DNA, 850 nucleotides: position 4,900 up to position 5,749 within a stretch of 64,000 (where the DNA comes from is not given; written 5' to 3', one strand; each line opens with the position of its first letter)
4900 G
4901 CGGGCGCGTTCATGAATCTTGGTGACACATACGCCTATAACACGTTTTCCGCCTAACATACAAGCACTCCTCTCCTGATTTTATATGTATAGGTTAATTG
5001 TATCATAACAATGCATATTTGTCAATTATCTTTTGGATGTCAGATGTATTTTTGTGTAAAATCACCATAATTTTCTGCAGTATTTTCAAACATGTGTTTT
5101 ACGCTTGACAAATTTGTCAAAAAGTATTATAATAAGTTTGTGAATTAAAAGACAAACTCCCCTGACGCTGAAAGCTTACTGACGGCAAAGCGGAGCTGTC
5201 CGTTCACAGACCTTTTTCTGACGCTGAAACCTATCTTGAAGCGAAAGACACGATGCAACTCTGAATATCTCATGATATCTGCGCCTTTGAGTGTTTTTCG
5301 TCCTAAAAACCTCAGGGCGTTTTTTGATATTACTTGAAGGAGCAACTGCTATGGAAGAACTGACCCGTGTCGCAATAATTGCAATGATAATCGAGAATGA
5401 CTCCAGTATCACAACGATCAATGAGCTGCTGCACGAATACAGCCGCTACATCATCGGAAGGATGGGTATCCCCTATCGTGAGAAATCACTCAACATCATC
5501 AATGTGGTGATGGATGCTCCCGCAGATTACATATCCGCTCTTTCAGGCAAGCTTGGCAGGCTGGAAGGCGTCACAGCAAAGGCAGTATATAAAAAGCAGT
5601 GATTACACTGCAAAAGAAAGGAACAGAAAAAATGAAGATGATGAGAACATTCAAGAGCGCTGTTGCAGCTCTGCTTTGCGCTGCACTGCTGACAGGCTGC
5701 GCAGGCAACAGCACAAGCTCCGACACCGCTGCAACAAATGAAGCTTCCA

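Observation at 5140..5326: Candidate new tandem riboswitch/attenuator controlling a TM1266-ABC operon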

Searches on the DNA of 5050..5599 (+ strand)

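Call 4: search_rna_families(source=window, start=5050, end=5400, threshold=evalue, max_evalue=10, show_alignments=3)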
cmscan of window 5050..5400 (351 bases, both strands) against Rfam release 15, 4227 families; matches with E-value up to 10: 3.
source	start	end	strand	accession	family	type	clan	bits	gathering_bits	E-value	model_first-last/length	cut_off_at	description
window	5096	5130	-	RF01364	CRISPR-DR51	Gene; CRISPR;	-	20.1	45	1.1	1-38/38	no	CRISPR RNA direct repeat element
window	5113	5256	-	RF02188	ST7-OT4_2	Gene; lncRNA;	-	20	55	0.17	1-172/172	no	ST7 overlapping transcript 4 conserved region 2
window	5050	5142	-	RF02933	ARRPOF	Gene; sRNA;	-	18.6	127.2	0.018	1-96/256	3'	ARRPOF RNA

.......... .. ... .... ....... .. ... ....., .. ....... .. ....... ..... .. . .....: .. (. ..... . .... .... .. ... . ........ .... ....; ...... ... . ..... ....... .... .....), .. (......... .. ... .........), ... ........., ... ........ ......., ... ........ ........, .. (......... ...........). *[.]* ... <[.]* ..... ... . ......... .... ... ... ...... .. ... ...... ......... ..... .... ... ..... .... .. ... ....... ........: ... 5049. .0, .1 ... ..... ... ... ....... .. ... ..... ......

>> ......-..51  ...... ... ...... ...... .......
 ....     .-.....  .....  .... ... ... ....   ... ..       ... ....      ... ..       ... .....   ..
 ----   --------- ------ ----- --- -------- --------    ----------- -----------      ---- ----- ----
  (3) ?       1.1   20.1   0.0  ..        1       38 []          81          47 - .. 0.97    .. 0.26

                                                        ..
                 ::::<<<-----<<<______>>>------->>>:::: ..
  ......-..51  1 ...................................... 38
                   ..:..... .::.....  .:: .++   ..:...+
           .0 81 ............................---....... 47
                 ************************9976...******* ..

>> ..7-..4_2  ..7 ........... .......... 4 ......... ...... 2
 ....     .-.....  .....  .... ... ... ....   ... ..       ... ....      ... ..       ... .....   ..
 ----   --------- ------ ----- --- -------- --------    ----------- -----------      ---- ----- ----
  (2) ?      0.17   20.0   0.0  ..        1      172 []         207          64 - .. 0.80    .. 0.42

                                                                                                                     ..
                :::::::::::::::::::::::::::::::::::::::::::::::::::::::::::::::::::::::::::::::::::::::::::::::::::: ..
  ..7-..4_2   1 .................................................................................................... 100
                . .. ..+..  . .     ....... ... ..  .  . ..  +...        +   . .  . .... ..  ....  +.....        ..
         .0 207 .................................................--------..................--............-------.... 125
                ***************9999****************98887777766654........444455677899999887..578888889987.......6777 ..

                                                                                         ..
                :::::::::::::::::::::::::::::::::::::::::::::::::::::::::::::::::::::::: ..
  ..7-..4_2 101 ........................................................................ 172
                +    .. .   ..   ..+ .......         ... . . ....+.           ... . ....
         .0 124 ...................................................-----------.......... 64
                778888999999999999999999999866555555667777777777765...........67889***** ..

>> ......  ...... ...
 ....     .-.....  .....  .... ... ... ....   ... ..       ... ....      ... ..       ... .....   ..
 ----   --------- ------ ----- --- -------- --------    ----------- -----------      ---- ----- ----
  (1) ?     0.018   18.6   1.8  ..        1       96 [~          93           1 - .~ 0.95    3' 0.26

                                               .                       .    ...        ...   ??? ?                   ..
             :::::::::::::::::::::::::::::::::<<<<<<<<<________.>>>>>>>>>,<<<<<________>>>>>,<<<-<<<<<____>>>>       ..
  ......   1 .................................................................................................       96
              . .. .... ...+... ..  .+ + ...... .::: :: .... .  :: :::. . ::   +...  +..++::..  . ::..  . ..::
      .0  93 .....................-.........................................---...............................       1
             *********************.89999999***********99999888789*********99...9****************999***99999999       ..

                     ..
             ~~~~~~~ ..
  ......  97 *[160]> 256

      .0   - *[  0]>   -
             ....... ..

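Call 36: search_with_rna_model(model_id=R1, sources=[L001, L002, L003, L004, L005, L006, L007, L008, L009, L010, L011, L012, L013, L014, L015, L016, L017, L018, L019, L020, L021, L022, L023, L024, L025, L026, L027, L028, L029, L030, L031, L032, L033, L034, L035, L036, L037, L038, L039, L040, L041, L042, L043, L044, L045, L046, L047, L048, L049, L050, L051, L052, L053, L054, L055, L056, L057, L058, L059, L060, L061, L062, L063, L064, L065, L066, L067, L068, L069, L070, L071, L072, L073, L074, L075, L076, L077, L078, L079, L080, L081, L082, L083, L084, L085, L086, L087, L088, L089, L090, L091, L092, L093, L094, L095, L096, L097, L098, L099, L100], max_evalue=1)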
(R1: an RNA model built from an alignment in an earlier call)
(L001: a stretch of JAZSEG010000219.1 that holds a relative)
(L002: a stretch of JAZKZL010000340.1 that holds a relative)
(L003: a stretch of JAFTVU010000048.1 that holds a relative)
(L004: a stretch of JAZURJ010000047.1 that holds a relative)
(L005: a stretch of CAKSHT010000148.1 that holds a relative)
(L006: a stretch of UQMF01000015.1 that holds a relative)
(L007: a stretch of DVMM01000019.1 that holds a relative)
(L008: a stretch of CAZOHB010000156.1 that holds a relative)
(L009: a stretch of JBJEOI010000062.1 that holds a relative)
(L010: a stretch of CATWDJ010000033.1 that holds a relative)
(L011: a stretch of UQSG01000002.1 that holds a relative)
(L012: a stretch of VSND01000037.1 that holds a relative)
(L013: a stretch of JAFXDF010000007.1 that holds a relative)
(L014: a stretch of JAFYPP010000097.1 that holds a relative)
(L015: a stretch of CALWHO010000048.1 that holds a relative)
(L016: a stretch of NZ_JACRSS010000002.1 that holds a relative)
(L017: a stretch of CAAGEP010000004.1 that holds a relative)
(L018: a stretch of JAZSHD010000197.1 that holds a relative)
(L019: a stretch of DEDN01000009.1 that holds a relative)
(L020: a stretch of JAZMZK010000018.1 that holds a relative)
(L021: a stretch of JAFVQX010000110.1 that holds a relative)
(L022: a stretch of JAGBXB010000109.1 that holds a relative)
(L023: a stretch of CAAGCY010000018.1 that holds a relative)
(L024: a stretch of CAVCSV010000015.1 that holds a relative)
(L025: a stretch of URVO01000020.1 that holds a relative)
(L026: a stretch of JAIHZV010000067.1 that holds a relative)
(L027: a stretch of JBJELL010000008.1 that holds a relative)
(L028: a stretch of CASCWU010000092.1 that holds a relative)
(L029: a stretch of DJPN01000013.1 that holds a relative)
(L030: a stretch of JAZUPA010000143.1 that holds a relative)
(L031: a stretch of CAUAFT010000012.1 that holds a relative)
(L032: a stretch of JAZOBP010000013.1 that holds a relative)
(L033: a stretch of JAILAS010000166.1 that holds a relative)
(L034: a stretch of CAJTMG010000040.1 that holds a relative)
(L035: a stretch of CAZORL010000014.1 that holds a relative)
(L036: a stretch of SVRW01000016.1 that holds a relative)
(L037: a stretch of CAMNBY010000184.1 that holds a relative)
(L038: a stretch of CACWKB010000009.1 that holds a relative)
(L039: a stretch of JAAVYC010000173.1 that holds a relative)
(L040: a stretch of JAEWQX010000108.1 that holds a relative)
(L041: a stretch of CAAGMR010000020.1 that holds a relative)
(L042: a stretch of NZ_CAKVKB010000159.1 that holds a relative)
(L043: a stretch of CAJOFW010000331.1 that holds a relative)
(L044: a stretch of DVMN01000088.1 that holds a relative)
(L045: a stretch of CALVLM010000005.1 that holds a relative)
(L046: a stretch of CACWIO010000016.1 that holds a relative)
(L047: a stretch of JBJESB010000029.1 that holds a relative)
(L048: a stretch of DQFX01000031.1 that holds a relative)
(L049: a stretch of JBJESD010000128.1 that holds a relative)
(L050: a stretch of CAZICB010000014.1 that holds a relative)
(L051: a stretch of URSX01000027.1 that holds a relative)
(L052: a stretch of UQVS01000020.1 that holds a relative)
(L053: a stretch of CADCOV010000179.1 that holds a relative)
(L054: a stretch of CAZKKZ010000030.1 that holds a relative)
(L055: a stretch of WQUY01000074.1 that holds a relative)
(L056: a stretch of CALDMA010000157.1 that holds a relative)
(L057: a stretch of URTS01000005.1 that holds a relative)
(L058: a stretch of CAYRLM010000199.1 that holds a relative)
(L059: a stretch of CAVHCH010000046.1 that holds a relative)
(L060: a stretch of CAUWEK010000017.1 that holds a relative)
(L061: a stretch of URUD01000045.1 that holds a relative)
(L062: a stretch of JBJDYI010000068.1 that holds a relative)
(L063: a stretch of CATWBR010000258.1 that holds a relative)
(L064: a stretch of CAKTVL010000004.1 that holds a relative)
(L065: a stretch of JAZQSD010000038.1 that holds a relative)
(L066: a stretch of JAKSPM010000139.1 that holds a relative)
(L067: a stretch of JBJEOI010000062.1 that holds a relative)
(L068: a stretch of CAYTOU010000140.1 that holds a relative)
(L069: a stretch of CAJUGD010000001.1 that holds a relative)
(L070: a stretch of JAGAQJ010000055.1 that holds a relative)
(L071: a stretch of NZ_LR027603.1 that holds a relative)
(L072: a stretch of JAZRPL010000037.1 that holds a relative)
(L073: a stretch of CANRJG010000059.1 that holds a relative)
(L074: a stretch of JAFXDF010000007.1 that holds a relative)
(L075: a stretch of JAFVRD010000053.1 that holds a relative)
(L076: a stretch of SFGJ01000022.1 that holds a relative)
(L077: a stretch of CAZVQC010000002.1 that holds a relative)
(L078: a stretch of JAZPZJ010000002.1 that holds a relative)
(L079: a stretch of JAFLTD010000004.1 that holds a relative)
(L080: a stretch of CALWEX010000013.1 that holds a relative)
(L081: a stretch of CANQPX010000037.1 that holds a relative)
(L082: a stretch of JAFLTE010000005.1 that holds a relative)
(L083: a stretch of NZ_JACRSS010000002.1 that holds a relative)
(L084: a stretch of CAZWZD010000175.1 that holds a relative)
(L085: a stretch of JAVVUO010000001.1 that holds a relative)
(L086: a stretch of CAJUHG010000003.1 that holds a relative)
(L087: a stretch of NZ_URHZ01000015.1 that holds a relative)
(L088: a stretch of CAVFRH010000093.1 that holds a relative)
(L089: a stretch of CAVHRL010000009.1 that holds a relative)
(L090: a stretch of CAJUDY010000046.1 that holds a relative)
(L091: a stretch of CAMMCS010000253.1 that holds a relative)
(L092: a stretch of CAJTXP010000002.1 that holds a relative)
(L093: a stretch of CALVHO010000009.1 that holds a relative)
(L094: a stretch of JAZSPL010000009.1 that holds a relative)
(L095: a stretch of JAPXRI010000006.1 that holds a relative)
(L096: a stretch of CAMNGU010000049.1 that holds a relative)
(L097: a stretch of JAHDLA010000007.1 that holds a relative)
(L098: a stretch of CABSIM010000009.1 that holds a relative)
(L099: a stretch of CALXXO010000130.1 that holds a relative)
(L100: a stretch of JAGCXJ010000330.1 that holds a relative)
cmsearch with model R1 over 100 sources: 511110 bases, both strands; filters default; matches with E-value up to 1: 31.
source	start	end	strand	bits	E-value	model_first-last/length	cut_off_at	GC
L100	2750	2799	+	55.1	4.7e-11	1-50/50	no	0.42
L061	2371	2420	+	52.1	2.7e-10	1-50/50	no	0.42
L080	2370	2419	+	51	5.2e-10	1-50/50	no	0.36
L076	2352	2402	+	50.3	8.3e-10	1-50/50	no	0.55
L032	2839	2888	+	48.5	2.3e-09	1-50/50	no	0.38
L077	2368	2418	+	47.4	4.5e-09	1-50/50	no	0.49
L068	2355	2406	+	45.5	1.5e-08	1-50/50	no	0.38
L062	2342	2392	+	45.3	1.6e-08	1-50/50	no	0.43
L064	2347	2396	+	41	2.2e-07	1-50/50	no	0.54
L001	2061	2110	+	40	3.8e-07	1-50/50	no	0.44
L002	779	828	+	39.3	5.9e-07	1-50/50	no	0.44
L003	2829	2878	+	34.3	1.2e-05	1-50/50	no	0.44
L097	2380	2430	+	33.9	1.4e-05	1-50/50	no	0.53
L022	3255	3305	+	32.8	2.9e-05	1-50/50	no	0.41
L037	3298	3346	+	32.3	3.9e-05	1-50/50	no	0.49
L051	2356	2405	+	29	0.00028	1-50/50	no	0.54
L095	2374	2425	+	28.1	0.00048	1-50/50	no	0.5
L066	1042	1091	+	27.9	0.00055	1-50/50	no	0.5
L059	121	171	+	27.1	0.00089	1-50/50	no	0.57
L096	559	632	+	25.4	0.0023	1-50/50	no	0.42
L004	2891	2939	+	25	0.003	1-50/50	no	0.53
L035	3283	3343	+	22.8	0.011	1-50/50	no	0.57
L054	2355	2407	+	22.7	0.012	1-50/50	no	0.49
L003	2887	2935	+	21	0.033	1-50/50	no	0.57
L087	3657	3696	-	19.2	0.095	1-50/50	no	0.45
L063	1446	1485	-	18.3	0.16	1-50/50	no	0.45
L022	134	183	+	16.5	0.48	1-50/50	no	0.26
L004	2835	2882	+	16.5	0.49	1-50/50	no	0.46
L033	4125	4164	-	16.2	0.57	1-50/50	no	0.55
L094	687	737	+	15.6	0.84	1-50/50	no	0.49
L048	2377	2431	+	15.4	0.92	1-50/50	no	0.6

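Call 51: search_rna_families(sources=[L061, L064, L076, L077, L080, L100, L032, L003, L004, L030, L036, L039, L044, L117, L081, L005, L008, L040], threshold=gathering)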
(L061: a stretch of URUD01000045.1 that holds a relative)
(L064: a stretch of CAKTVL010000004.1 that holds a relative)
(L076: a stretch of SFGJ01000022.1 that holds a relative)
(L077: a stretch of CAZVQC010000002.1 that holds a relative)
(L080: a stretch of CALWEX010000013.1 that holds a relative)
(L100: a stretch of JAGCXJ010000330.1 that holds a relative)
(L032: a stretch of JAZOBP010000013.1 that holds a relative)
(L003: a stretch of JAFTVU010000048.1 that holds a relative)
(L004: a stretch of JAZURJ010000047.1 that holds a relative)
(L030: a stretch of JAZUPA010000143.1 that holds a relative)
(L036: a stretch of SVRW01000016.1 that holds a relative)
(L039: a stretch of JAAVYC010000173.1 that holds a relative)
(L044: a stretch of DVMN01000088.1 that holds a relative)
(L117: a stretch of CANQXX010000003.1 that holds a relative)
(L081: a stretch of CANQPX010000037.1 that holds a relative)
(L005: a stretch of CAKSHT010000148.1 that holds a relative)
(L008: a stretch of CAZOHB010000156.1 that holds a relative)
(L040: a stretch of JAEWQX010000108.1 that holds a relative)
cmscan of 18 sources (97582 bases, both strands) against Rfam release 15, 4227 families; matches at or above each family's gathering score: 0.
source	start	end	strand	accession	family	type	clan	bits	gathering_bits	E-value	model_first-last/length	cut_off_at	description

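Call 56: search_with_rna_model(model_id=R1, sources=[L003, L004, L022, L032, L035, L037, L051, L054, L059, L061, L062, L064, L066, L068, L076, L077, L080, L095, L096, L097, L100, L101, L102, L103, L104, L105, L106, L107, L108, L109, L110, L111, L112, L113, L114, L115, L116, L117, L118, L119, L120, L121, L122, L123, L124, L125, L126, L048, L094, L063, L087, L088, L081, L036, L030, L039, L044, L005, L006, L008, L027, L034, L040, L042], max_evalue=0.3, make_alignment=true)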
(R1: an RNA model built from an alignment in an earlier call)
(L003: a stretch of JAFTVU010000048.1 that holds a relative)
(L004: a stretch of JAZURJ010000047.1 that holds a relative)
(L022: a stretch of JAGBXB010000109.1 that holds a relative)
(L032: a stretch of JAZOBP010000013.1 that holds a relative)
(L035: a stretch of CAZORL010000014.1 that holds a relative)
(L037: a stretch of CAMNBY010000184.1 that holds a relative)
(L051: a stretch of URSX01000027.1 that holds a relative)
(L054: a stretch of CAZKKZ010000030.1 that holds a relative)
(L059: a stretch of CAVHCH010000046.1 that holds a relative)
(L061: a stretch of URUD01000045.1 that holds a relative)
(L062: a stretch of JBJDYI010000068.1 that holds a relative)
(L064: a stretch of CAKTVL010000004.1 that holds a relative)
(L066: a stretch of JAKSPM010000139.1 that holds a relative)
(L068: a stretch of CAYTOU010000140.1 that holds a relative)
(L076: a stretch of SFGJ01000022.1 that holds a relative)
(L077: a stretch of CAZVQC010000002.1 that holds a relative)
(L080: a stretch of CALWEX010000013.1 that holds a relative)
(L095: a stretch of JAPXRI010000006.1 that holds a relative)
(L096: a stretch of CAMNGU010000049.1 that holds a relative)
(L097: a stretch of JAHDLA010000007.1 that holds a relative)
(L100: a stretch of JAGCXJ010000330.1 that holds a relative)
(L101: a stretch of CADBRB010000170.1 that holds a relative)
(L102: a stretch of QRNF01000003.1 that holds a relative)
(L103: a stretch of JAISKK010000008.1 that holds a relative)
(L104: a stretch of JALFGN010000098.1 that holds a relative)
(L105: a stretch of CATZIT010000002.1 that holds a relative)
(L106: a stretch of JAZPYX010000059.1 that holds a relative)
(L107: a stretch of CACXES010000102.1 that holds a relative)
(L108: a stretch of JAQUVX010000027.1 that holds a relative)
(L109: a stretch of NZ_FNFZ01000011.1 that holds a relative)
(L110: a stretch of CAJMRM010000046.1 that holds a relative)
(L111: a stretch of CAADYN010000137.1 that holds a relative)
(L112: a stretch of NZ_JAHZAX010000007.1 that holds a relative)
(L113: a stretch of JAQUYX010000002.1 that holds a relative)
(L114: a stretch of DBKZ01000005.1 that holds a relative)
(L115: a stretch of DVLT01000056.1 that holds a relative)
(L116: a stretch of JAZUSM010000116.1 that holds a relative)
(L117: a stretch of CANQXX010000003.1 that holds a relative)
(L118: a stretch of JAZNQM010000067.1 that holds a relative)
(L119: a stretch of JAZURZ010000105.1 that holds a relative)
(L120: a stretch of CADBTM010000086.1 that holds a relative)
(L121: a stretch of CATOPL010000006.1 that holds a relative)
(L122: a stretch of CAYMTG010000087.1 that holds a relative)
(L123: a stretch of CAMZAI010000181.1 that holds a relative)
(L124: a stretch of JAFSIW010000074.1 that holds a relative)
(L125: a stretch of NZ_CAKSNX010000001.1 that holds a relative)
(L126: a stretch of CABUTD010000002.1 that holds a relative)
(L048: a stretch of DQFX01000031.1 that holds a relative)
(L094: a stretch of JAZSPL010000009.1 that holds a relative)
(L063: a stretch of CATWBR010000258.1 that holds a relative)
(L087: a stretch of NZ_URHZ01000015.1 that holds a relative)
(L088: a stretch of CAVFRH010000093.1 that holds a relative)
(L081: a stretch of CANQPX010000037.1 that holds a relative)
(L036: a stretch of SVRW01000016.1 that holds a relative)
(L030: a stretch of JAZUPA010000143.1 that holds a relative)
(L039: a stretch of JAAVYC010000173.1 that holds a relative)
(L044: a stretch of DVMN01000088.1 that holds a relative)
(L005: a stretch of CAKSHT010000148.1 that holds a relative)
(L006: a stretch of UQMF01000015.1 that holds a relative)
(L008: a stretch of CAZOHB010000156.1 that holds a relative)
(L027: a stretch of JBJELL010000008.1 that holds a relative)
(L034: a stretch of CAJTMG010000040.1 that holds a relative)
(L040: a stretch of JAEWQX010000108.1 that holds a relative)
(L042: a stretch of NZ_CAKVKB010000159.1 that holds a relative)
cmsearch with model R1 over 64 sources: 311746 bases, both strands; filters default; matches with E-value up to 0.3: 35.
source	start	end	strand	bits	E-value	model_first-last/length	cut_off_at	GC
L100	2750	2799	+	55.1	2.8e-11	1-50/50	no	0.42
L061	2371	2420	+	52.1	1.7e-10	1-50/50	no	0.42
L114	2283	2331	+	51.3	2.8e-10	1-50/50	no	0.35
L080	2370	2419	+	51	3.2e-10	1-50/50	no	0.36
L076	2352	2402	+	50.3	5.1e-10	1-50/50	no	0.55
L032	2839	2888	+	48.5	1.4e-09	1-50/50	no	0.38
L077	2368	2418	+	47.4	2.8e-09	1-50/50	no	0.49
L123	702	752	+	46.1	6.1e-09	1-50/50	no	0.49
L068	2355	2406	+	45.5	9e-09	1-50/50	no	0.38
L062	2342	2392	+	45.3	9.7e-09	1-50/50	no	0.43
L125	2768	2818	+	44.7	1.4e-08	1-50/50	no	0.37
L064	2347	2396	+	41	1.3e-07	1-50/50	no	0.54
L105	2307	2357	+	38.3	6.6e-07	1-50/50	no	0.47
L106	2743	2791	+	36.2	2.2e-06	1-50/50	no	0.53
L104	2326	2376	+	34.7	5.4e-06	1-50/50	no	0.29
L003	2829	2878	+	34.3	7.1e-06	1-50/50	no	0.44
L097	2380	2430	+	33.9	8.8e-06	1-50/50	no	0.53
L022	3255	3305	+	32.8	1.8e-05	1-50/50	no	0.41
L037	3298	3346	+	32.3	2.4e-05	1-50/50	no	0.49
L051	2356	2405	+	29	0.00017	1-50/50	no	0.54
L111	2755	2817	+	28.3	0.00026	1-50/50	no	0.46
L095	2374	2425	+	28.1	0.00029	1-50/50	no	0.5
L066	1042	1091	+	27.9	0.00033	1-50/50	no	0.5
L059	121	171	+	27.1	0.00054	1-50/50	no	0.57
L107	2370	2418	+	26.4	0.00079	1-50/50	no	0.37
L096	559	632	+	25.4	0.0014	1-50/50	no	0.42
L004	2891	2939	+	25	0.0018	1-50/50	no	0.53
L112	2930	2986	+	23.9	0.0035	1-50/50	no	0.35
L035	3283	3343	+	22.8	0.0068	1-50/50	no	0.57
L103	2337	2384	+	22.8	0.0069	1-50/50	no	0.46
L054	2355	2407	+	22.7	0.0074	1-50/50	no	0.49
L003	2887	2935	+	21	0.02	1-50/50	no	0.57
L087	3657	3696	-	19.2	0.058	1-50/50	no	0.45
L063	1446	1485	-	18.3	0.099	1-50/50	no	0.45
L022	134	183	+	16.5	0.29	1-50/50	no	0.26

Alignment A5: 35 matches aligned to the model, 89 columns, each read 5' to 3' on its own strand. Consensus structure (alignment columns), stored with it:
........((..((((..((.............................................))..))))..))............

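Call 69: search_rna_families(source=L061, start=2330, end=2510, threshold=evalue, max_evalue=10)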
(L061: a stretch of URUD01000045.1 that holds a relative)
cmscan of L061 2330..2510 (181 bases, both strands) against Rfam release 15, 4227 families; matches with E-value up to 10: 5.
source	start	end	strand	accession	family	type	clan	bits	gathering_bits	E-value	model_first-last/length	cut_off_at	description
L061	2417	2473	+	RF02419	Spd-sr37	Gene; sRNA;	-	18.8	45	0.37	1-67/67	no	Streptococcus sRNA Spd-sr37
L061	2410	2467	+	RF02713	MCS4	Gene; sRNA;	-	16.1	56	3.9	1-123/123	no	Mycoplasma sRNA MCS4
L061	2355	2476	+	RF00557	L10_leader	Cis-reg; leader;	-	15.5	44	1.5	1-138/138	no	Ribosomal protein L10 leader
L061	2355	2417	+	RF01795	FourU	Cis-reg; thermoregulator;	-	14.5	60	1.6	1-65/65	no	FourU thermometer RNA element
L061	2415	2480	-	RF00571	SNORD65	Gene; snRNA; snoRNA; CD-box;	CL00057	13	41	1.7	1-73/73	no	Small nucleolar RNA SNORD65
